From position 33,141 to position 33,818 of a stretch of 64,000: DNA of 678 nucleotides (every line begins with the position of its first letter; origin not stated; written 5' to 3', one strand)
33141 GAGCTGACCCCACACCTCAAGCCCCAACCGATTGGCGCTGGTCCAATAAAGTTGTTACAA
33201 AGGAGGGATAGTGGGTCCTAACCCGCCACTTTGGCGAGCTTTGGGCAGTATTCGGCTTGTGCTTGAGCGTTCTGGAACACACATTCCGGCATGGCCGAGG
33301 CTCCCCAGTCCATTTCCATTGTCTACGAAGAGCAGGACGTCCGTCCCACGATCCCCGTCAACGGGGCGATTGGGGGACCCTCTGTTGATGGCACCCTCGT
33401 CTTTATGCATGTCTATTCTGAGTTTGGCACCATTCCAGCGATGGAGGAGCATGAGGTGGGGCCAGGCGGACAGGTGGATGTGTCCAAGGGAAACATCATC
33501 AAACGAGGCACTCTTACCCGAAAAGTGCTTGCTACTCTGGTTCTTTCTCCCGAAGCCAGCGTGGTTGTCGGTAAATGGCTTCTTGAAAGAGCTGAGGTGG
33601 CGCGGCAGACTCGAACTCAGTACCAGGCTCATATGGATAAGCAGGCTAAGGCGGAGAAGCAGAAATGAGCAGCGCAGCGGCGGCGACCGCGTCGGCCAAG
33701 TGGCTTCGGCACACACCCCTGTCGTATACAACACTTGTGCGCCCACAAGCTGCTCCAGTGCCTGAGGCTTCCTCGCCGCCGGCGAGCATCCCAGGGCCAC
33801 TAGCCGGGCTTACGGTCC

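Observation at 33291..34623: Tightly coupled four-gene passenger cassette of unknown function riding on the transposon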

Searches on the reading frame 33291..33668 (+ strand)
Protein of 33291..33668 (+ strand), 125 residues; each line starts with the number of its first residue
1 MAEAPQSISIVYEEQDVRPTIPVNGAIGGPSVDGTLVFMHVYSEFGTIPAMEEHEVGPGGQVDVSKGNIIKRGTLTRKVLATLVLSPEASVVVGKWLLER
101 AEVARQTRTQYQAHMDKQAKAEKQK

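Call 3: search_protein_families(library=pfam, proteins=[window:33291-33665:+], max_evalue=1)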
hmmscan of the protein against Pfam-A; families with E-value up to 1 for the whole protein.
window:33291-33665:+ (125 aa): 1 family
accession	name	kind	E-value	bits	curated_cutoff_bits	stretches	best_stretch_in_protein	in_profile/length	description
PF24894.1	Hexapep_GlmU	-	0.047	14.2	23.3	1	61-118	18-74/104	GlmU-like, C-terminal hexapeptide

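Call 4: search_protein_families(library=ncbifam, proteins=[window:33291-33665:+], max_evalue=1)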
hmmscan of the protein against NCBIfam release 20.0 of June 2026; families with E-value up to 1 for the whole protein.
window:33291-33665:+ (125 aa): 1 family
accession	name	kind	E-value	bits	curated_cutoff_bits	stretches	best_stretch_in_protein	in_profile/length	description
NF002023.0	PRK00844.1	subfamily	0.068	12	458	1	62-121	317-375/408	glucose-1-phosphate adenylyltransferase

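Call 6: search_protein_families(library=padloc, proteins=[window:33291-33665:+], max_evalue=1)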
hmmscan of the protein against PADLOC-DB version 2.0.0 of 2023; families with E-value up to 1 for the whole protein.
window:33291-33665:+ (125 aa): 0 families

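Call 7: search_protein_families(library=phrogs, proteins=[window:33291-33665:+], max_evalue=1)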
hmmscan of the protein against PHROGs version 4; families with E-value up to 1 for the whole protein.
window:33291-33665:+ (125 aa): 1 family
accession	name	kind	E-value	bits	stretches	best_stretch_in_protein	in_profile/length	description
phrog_1406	-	unknown function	0.2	12.5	1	71-94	23-46/52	-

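Call 14: find_encoding_contigs(protein=window:33291-33668:+, flank=10000, max_places=10)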
Protein window:33291-33668:+ (125 aa): no gene with exactly this product is on record in the collection.

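Call 17: search_solved_structures(query=window:33291-33665:+, max_evalue=10, show_alignments=2)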
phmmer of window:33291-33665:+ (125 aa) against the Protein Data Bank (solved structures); distinct sequences matched with E-value up to 10: 2.
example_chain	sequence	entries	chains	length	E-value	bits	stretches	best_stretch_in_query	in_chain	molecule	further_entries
4i14_A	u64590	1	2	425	0.89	13.2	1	12-73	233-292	Riboflavin biosynthesis protein RibBA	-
7eel_H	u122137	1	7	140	1.1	12.8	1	57-97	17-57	Cement (decoration) proteins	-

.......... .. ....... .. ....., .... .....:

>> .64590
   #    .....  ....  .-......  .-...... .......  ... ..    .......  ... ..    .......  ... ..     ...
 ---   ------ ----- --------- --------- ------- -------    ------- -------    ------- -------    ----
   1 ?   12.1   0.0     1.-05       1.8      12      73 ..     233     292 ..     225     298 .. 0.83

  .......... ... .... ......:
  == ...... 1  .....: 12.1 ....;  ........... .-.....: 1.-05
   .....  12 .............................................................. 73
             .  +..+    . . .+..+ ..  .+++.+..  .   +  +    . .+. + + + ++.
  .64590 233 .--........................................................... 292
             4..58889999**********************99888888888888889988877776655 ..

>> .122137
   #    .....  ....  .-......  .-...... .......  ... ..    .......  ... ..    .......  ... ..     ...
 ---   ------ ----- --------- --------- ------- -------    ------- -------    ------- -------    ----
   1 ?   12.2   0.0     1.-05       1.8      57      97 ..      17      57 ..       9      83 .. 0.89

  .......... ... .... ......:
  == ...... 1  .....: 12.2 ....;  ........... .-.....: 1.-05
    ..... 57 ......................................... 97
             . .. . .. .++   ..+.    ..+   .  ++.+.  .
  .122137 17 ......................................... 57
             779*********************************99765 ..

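Call 32: search_protein_families(library=pfam, alignment_id=A1, max_evalue=0.1)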
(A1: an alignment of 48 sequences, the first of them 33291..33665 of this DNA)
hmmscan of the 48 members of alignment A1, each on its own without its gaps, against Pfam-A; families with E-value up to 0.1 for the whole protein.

A. member 1, window:33291-33665:+ (125 aa): 1 family
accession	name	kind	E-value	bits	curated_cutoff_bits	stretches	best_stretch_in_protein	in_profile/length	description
PF24894.1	Hexapep_GlmU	-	0.047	14.2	23.3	1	61-118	18-74/104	GlmU-like, C-terminal hexapeptide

B. families by the number of members that match (of 48 scanned): 3 families
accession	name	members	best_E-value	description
PF13550.12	Phage-tail_3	2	0.017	Putative phage tail protein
PF24894.1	Hexapep_GlmU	1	0.047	GlmU-like, C-terminal hexapeptide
PF20031.4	DUF6437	1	0.077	Family of unknown function (DUF6437)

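Call 61: predict_structure(alignment_id=A1)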
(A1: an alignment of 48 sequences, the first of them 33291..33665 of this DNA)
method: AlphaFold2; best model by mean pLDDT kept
length: 125 residues; sequences in the alignment: 48
mean_pLDDT: 92.4   pTM: 0.64
mean pLDDT of the five models: 92.4, 92.4, 91.2, 84.5, 83.9
residues with pLDDT >= 90: 92; 70-90: 33; 50-70: 0; < 50: 0
segments of 3 or more residues with pLDDT < 50: none
pLDDT, mean of each block of 10 residues (from residue 1): 84 80 94 97 89 94 93 88 97 97 98 98 95
secondary structure, 60 per line:
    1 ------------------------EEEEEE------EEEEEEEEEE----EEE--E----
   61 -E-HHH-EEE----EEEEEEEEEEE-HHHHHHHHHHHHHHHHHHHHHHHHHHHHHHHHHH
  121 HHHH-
elements in order: E25-30 E37-46 E51-53 E68-70 E75-85 H87-124
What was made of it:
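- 33291..33668 (+): ORF1 (125 aa): uncharacterised accessory protein, the first gene of the triad. The model is an antiparallel sheet followed by a long helix, residues 87-124 (call 61).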

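Call 64: fold_search(model_id=the predicted structure, library=pdb)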
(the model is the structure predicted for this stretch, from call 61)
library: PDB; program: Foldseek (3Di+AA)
matches with E <= 10: 134; with E <= 0.001: 0
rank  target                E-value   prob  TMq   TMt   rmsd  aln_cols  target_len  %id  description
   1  2qux_D                7.6e-01  0.51  0.23  0.23   9.1        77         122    9  PP7 coat protein dimer in complex with RNA hairpin (released 2007-12-18)
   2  7ui9_f                1.1e+00  0.18  0.20  0.15  15.0        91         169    8  Core Mediator-PICearly (Copy A) (released 2023-02-15)
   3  6yf7_AA               1.5e+00  0.15  0.23  0.25  14.3       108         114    9  Virus-like particle of bacteriophage AC (released 2020-09-02)
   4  2qux_B                1.7e+00  0.30  0.22  0.23   9.2        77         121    9  PP7 coat protein dimer in complex with RNA hairpin (released 2007-12-18)
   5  2qux_K                1.7e+00  0.28  0.24  0.25   8.2        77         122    8  PP7 coat protein dimer in complex with RNA hairpin (released 2007-12-18)
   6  3zpn_C                1.8e+00  0.30  0.30  0.34  15.9        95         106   13  Structure of Psb28 (released 2013-10-30)
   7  3aa6_B                2.0e+00  0.11  0.21  0.13  12.3        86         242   13  Crystal structure of Actin capping protein in complex with the Cp-binding motif derived from CD2AP (released 2010-08-04)
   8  2qux_M                2.3e+00  0.12  0.19  0.20   9.8        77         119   16  PP7 coat protein dimer in complex with RNA hairpin (released 2007-12-18)
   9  8ttb_B                2.3e+00  0.03  0.12  0.04  12.9        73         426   12  Cryo-EM structure of the PP2A:B55-ARPP19 complex (released 2023-10-25)
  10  8so0_B                2.5e+00  0.03  0.12  0.04  12.9        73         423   12  Cryo-EM structure of the PP2A:B55-FAM122A complex (released 2023-10-25)
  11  2qux_Q                2.7e+00  0.21  0.21  0.22   9.2        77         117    9  PP7 coat protein dimer in complex with RNA hairpin (released 2007-12-18)
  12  1lwt_A                2.9e+00  0.14  0.22  0.08  11.3        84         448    8  Crystal structure of the intein homing endonuclease PI-SceI bound to its substrate DNA (Ca2+ free) (released 2002-09-27)
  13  6ywe_O                2.9e+00  0.12  0.24  0.14  10.2        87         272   10  The structure of the mitoribosome from Neurospora crassa in the P/E tRNA bound state (released 2020-11-11)
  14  4rgw_B                3.0e+00  0.04  0.12  0.12  10.6        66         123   12  Crystal Structure of a TAF1-TAF7 Complex in Human Transcription Factor IID (released 2014-12-03)
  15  2css_MODEL_1_A        3.2e+00  0.08  0.15  0.16  17.1        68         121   15  Solution structure of the PDZ domain of human KIAA0340 protein (released 2005-11-23)
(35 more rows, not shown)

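Call 70: fold_search(model_id=the predicted structure, library=viral)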
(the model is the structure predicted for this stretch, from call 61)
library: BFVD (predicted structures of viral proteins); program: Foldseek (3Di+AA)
matches with E <= 10: 310; with E <= 0.001: 1
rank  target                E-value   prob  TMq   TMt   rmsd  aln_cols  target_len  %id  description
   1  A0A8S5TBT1            5.4e-05  1.00  0.59  0.66   5.9       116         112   22  Uncharacterized protein [Siphoviridae sp. ctNZc11]
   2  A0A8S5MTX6            1.1e-01  1.00  0.37  0.60   6.8        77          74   13  Uncharacterized protein [Myoviridae sp. ctino4]
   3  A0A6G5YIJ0            1.1e-01  0.98  0.34  0.45  10.2        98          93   12  (no name in the UniProt tables at hand)
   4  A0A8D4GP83            2.7e-01  0.51  0.29  0.24   9.8       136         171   14  (no name in the UniProt tables at hand)
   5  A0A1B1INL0            3.2e-01  0.35  0.20  0.25  10.7        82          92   18  (no name in the UniProt tables at hand)
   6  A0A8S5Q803            4.5e-01  0.77  0.29  0.20   5.5        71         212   18  Uncharacterized protein [Siphoviridae sp. ctf8W5]
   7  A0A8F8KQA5            4.7e-01  0.30  0.25  0.10  19.3       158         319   11  Uncharacterized protein [Clandestinovirus]
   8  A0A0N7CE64            5.3e-01  0.08  0.12  0.11   9.7        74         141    8  (no name in the UniProt tables at hand)
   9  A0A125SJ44            6.0e-01  0.69  0.22  0.16   6.1        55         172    5  (no name in the UniProt tables at hand)
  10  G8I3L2                6.7e-01  0.25  0.21  0.30  13.2        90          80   16  Uncharacterized protein [Mycobacterium phage Hedgerow]
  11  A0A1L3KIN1            7.5e-01  0.33  0.25  0.23   6.1        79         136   11  Capsid protein [Wenzhou levi-like virus 3]
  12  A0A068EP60            8.4e-01  0.18  0.20  0.21   9.3        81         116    7  Coat protein [Marine phage AC]
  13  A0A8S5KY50            8.4e-01  0.14  0.22  0.20   6.8        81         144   12  Coat protein [ssRNA phage Gerhypos.2_6]
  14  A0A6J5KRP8            8.4e-01  0.06  0.11  0.10  17.5        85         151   13  DUF6948 domain-containing protein [uncultured Caudovirales phage]
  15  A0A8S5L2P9            8.9e-01  0.35  0.27  0.26   6.6        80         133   10  Coat protein [ssRNA phage Zoerhiza.1_1]
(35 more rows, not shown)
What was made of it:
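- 33291..33668 (+): One uncharacterised phage protein matches in BFVD, E 5e-5 (call 70).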

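Call 86: find_homologous_proteins(query=A1, max_evalue=0.001)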
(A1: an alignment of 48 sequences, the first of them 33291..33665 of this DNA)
Query A1 (48 sequences) (125 aa, profile of the alignment): 22 proteins with E <= 0.001 among 6045 candidates.
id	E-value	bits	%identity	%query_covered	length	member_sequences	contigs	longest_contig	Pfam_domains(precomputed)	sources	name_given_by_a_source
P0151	9.2e-48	180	62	86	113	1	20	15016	-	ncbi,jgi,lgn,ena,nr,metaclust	ncbi:MAG: hypothetical protein A3I79_08405 [Gemmatimonadetes bacterium RIFCSPLOWO2_02_FULL_71_11]|nr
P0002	7.0e-45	171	100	100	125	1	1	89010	-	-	-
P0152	8.1e-45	170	78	90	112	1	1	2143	-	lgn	-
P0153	1.1e-44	170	68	88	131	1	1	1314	-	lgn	-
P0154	7.2e-44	167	76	88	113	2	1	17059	-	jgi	jgi:hypothetical protein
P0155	1.9e-43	166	73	100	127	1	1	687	-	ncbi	-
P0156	2.6e-43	166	63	90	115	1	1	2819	-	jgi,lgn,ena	-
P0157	9.5e-43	164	59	90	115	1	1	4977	-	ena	-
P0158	1.9e-42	163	59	90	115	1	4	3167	-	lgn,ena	-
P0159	2.5e-42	162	69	85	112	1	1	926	-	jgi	jgi:hypothetical protein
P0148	1.0e-41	160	34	79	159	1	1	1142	-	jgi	-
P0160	3.0e-41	159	54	86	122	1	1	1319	-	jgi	jgi:hypothetical protein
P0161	3.3e-41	159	63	99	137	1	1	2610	-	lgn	-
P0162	1.4e-40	157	50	86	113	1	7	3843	-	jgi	jgi:hypothetical protein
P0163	6.6e-40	154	61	90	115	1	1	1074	-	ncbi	-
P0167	6.0e-31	125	35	81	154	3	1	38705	-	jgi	-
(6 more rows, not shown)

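Call 87: find_encoding_contigs(protein=P0151, flank=5000, max_places=10)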
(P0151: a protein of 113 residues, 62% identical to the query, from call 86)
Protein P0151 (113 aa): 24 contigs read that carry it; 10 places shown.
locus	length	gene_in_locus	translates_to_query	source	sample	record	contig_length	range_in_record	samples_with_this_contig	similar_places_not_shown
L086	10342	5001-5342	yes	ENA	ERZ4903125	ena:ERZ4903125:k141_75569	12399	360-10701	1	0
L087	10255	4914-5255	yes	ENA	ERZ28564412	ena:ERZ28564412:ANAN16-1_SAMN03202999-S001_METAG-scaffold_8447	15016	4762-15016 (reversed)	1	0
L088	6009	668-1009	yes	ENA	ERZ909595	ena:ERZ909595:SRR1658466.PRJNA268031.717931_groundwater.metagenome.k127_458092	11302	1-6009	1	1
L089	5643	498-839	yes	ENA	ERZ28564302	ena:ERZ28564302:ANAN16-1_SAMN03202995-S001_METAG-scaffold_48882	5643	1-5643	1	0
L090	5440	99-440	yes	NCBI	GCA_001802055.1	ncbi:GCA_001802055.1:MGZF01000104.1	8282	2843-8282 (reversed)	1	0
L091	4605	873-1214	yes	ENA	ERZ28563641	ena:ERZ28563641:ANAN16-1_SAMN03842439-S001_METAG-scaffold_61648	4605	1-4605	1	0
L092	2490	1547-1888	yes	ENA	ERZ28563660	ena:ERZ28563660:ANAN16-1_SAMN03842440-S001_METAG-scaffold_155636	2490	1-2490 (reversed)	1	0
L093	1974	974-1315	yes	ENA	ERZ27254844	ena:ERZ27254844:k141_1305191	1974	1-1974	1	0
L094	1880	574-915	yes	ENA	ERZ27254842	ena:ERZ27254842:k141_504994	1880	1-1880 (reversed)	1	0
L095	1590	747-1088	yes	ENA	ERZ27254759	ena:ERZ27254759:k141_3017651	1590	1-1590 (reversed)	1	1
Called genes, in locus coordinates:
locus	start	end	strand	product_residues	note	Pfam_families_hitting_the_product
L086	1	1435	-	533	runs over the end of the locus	PF01565:FAD_binding_4, PF02913:FAD-oxidase_C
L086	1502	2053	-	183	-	PF00936:BMC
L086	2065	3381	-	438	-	PF01512:Complex1_51K, PF10531:SLBB, PF13534:Fer4_17, PF13375:RnfC_N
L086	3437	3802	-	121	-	PF04430:DUF498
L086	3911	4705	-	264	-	PF00561:Abhydrolase_1 (weak), PF01738:DLH (faint), PF12146:Hydrolase_4, PF12697:Abhydrolase_6 (faint), PF20434:BD-FAE (faint), PF00326:Peptidase_S9 (faint)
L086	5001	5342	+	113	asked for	-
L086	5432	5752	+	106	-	-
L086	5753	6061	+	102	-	-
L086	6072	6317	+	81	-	-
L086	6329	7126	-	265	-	-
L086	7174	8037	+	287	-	-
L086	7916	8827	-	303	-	PF13365:Trypsin_2 (weak)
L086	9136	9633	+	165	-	PF00111:Fer2, PF13085:Fer2_3 (faint), PF01799:Fer2_2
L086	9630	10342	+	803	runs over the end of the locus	?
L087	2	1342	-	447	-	?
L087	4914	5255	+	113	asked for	-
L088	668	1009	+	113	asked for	-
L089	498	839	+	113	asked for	-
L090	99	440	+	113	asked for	-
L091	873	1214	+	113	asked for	-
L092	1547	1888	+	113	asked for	-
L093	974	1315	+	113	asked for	-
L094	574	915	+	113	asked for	-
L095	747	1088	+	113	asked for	-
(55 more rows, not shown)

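Call 96: search_solved_structures(query=A1, max_evalue=10, show_alignments=2)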
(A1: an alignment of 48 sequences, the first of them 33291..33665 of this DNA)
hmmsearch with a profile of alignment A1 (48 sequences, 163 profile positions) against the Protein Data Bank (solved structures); distinct sequences matched with E-value up to 10: 0.
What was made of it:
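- On TAC systems (SecB-like chaperone plus toxin-antitoxin pair): The ORF1 profile against PDB sequences gives 0 hits (call 96).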

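Call 99: find_encoding_contigs(protein=P0167, flank=6000, max_places=2)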
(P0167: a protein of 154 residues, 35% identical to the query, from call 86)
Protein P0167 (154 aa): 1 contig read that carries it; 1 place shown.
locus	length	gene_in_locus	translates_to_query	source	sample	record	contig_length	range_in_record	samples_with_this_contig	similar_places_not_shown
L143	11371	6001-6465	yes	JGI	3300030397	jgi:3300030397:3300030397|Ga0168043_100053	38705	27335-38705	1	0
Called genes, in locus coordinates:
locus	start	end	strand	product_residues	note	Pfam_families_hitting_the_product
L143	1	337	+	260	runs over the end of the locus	-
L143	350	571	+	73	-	-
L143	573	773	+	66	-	-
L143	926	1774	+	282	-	-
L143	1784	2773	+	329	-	PF20036:Gp13-like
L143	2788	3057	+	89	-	-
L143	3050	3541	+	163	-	-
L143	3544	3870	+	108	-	-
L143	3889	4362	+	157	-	PF04883:HK97-gp10_like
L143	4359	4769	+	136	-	-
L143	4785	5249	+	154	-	-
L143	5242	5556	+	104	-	-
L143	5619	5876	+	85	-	-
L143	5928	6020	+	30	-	-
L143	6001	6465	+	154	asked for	-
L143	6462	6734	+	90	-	-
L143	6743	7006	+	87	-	PF06769:YoeB_toxin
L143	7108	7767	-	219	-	-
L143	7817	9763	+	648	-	-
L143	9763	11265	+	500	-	-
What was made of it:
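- One ORF1-type triad, with YoeB, lies in a phage-like contig among capsid genes (call 99).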

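Call 100: find_encoding_contigs(protein=P0154, flank=6000, max_places=2)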
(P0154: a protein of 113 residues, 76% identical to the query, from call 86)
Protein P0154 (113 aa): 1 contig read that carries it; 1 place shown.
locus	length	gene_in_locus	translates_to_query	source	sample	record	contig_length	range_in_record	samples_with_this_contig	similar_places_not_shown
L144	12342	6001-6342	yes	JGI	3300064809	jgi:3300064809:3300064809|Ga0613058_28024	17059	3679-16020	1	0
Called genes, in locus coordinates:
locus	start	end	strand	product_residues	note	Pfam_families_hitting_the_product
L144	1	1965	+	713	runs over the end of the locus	PF02922:CBM_48, PF00128:Alpha-amylase (weak), PF21331:Isoamylase_C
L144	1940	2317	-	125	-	PF00072:Response_reg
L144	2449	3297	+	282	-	PF03446:NAD_binding_2 (weak), PF03807:F420_oxidored, PF02153:PDH_N, PF20463:PDH_C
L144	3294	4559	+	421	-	PF00275:EPSP_synthase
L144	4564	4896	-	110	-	PF04892:VanZ-LLP1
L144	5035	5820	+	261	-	PF02224:Cytidylate_kin, PF13238:AAA_18 (faint)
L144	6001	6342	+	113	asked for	-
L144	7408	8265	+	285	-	PF03400:DDE_Tnp_IS1 (weak)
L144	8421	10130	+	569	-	PF13509:S1_2 (faint), PF17092:PCB_OB (faint), PF21710:Spt6_S1 (faint), PF00575:S1, PF23459:S1_RRP5 (weak), PF00575:S1, PF23459:S1_RRP5 (weak), PF00575:S1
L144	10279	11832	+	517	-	PF01039:Carboxyl_trans, PF03255:ACCA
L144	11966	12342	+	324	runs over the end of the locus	-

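Call 102: search_protein_families(library=pfam, proteins=[L143:6462-6731:+, L143:6743-7003:+, L143:6001-6462:+], max_evalue=1)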
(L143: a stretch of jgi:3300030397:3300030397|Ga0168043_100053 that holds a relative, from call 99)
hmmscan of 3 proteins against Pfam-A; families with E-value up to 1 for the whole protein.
L143:6462-6731:+ (90 aa): 3 families
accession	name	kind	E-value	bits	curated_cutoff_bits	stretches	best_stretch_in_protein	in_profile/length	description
PF10884.14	DUF2683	-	0.022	15.4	27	1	51-78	37-64/66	Protein of unknown function (DUF2683)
PF12404.13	DUF3663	-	0.092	13.2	25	1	44-69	27-51/77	Peptidase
PF16488.10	ArgoL2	-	0.21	12.3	33.3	1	53-88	1-30/47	Argonaute linker 2 domain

L143:6743-7003:+ (87 aa): 2 families
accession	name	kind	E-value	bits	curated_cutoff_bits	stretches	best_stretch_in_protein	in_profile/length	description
PF06769.20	YoeB_toxin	-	8.1e-31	106.3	27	1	8-85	3-80/80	YoeB-like toxin of bacterial type II toxin-antitoxin system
PF05016.21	ParE_toxin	-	0.013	16.5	23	1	6-77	3-78/89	ParE toxin of type II toxin-antitoxin system, parDE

L143:6001-6462:+ (154 aa): 0 families
